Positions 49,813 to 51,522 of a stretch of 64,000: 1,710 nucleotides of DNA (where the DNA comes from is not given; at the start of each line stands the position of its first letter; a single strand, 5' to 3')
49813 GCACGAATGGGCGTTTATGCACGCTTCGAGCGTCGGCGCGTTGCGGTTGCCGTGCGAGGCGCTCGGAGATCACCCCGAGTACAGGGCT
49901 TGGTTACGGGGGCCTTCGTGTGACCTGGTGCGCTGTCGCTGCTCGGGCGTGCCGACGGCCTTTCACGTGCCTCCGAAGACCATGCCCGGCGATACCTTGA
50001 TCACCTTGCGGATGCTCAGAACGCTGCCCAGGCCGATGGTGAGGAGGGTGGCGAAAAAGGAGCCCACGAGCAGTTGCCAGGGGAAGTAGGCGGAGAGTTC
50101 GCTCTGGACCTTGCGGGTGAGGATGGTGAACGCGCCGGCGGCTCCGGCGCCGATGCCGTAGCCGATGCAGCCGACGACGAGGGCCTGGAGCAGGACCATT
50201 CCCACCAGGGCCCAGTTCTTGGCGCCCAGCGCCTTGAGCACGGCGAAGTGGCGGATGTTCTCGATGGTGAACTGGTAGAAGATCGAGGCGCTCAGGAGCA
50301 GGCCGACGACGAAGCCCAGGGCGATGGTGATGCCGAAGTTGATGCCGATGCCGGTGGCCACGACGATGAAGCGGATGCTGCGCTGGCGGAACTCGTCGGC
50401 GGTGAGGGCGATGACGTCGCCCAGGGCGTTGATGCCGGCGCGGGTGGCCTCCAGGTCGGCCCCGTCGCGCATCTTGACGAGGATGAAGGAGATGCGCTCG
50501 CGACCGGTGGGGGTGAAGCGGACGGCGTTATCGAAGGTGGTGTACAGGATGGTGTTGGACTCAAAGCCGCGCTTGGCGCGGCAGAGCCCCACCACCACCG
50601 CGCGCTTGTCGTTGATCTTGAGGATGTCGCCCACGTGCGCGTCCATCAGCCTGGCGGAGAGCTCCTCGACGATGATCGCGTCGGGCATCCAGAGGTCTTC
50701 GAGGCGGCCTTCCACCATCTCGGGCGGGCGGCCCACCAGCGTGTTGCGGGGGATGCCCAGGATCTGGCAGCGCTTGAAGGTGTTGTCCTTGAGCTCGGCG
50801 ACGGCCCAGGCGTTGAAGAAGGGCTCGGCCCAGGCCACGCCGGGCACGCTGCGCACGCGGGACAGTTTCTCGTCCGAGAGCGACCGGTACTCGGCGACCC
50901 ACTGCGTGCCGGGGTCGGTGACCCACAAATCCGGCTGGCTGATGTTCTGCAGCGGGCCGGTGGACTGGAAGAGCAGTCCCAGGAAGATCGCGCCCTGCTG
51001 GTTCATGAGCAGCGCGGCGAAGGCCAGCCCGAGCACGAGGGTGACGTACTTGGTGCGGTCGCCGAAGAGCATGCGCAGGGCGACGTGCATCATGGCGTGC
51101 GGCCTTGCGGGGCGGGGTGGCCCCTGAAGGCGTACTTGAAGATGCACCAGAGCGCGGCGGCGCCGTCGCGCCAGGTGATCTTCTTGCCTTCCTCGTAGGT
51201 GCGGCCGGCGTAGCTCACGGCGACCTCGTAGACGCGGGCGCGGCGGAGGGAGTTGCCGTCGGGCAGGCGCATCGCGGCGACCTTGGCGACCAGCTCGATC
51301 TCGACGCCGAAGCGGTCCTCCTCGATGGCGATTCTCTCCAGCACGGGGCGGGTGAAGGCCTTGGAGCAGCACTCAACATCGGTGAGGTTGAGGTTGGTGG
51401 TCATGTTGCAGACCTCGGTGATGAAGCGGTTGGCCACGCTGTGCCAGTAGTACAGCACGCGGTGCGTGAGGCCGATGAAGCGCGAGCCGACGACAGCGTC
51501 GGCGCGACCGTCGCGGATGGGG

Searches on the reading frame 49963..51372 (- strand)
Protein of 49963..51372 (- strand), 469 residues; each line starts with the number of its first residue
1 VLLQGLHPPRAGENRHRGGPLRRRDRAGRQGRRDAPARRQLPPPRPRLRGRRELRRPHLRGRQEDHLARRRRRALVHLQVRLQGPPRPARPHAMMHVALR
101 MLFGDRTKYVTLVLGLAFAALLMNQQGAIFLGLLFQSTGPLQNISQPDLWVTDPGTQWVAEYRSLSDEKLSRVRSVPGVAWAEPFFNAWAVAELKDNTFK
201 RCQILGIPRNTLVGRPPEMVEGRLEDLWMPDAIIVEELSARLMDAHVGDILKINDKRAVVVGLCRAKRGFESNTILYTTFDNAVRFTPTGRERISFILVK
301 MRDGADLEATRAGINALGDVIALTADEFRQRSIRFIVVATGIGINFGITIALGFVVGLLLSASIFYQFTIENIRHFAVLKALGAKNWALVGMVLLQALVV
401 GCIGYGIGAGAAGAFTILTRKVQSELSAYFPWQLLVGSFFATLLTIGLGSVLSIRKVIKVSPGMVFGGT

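Call 81: search_protein_families(library=pfam, max_evalue=0.0001, proteins=[window:49963-51372:-])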
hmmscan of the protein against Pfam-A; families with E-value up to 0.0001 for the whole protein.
window:49963-51372:- (469 aa): 2 families
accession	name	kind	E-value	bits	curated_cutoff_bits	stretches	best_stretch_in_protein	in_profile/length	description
PF02687.27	FtsX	-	2.7e-13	50.4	25.5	1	349-462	3-120/120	FtsX-like permease C-terminal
PF12704.14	MacB_PCD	-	1.2e-12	49.1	27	1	132-316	24-206/207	MacB-like periplasmic core domain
